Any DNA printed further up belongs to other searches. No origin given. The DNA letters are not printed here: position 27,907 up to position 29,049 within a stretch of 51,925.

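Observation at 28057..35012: Six tightly packed minus-strand genes (GT4 - membrane GT2 - RibBA - CrtD-like - sulfotransferase x2) abutting the proteorhodopsin/retinal module: candidate carotenoid glycosylation/sulfation pathway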

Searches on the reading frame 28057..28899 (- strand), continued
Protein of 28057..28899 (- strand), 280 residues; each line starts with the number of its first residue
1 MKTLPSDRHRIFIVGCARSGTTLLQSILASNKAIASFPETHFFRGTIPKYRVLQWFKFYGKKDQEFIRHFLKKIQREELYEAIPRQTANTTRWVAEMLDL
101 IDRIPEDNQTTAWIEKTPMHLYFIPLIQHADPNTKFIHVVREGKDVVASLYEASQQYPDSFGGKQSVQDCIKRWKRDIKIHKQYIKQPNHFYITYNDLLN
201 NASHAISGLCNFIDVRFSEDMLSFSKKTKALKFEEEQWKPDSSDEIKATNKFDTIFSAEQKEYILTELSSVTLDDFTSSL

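Call 39: search_solved_structures(query=window:28057-28899:-, max_evalue=0.01)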
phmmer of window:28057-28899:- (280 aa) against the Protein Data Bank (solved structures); distinct sequences matched with E-value up to 0.01: 9.
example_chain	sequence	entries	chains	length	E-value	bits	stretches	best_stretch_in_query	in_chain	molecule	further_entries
4gbm_A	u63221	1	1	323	6.7e-08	35.4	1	11-223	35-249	CurM Sulfotransferase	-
9wp1_A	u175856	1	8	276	7.3e-06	28.7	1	7-221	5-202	Protein-tyrosine sulfotransferase 1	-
5wrj_A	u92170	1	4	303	8.8e-06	28.4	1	7-220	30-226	Protein-tyrosine sulfotransferase 1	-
5wri_A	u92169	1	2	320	1.1e-05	28.2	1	7-221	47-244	Protein-tyrosine sulfotransferase 1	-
4gox_A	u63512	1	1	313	1.7e-05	27.5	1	11-223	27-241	Polyketide synthase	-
9wwe_A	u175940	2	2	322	0.00011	24.8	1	11-222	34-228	Protein-tyrosine sulfotransferase 2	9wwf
3ap1_A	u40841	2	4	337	0.00013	24.6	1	11-222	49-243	Protein-tyrosine sulfotransferase 2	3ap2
3ap3_A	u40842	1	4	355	0.00015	24.4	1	11-222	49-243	Protein-tyrosine sulfotransferase 2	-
2zq5_A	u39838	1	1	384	0.0013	21.3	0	110-213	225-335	Putative uncharacterized protein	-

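Call 43: find_encoding_contigs(protein=P0104, flank=10000, max_places=2)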
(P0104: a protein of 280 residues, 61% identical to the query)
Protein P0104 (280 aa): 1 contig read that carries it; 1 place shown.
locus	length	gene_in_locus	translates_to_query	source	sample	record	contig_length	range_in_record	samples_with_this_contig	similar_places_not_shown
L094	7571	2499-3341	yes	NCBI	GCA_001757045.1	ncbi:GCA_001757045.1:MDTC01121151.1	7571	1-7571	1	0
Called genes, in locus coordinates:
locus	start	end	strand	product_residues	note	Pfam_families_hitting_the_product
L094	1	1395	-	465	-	?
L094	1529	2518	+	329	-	PF13469:Sulfotransfer_3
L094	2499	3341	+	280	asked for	PF00685:Sulfotransfer_1, PF13469:Sulfotransfer_3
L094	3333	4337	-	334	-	PF00534:Glycos_transf_1, PF13692:Glyco_trans_1_4 (weak)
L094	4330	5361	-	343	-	PF00535:Glycos_transf_2, PF10111:Glyco_tranf_2_2, PF13641:Glyco_tranf_2_3, PF13506:Glyco_transf_21 (weak), PF13632:Glyco_trans_2_3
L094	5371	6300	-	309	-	PF00535:Glycos_transf_2, PF10111:Glyco_tranf_2_2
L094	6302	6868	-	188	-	-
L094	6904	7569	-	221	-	?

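Call 44: find_encoding_contigs(protein=P0140, flank=10000, max_places=1)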
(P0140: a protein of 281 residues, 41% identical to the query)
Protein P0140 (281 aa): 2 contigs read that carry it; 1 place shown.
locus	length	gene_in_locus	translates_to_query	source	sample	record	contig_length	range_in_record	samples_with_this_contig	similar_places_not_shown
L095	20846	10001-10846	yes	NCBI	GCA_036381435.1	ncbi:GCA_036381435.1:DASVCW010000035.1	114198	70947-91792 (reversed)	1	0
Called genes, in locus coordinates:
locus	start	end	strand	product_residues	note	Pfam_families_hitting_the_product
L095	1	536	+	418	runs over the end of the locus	PF19276:HD_assoc_2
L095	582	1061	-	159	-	PF00186:DHFR_1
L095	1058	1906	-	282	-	PF00303:Thymidylat_synt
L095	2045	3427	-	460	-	PF03448:MgtE_N, PF00571:CBS, PF01769:MgtE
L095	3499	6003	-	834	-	PF03176:MMPL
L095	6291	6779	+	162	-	-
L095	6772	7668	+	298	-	-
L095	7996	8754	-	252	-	PF11249:DUF3047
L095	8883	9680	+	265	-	PF00535:Glycos_transf_2, PF10111:Glyco_tranf_2_2 (faint)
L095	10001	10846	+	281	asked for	PF00685:Sulfotransfer_1, PF13469:Sulfotransfer_3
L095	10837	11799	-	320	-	-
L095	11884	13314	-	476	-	PF14052:Caps_assemb_Wzi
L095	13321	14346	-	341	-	-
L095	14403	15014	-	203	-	PF05494:MlaC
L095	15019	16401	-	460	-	PF02321:OEP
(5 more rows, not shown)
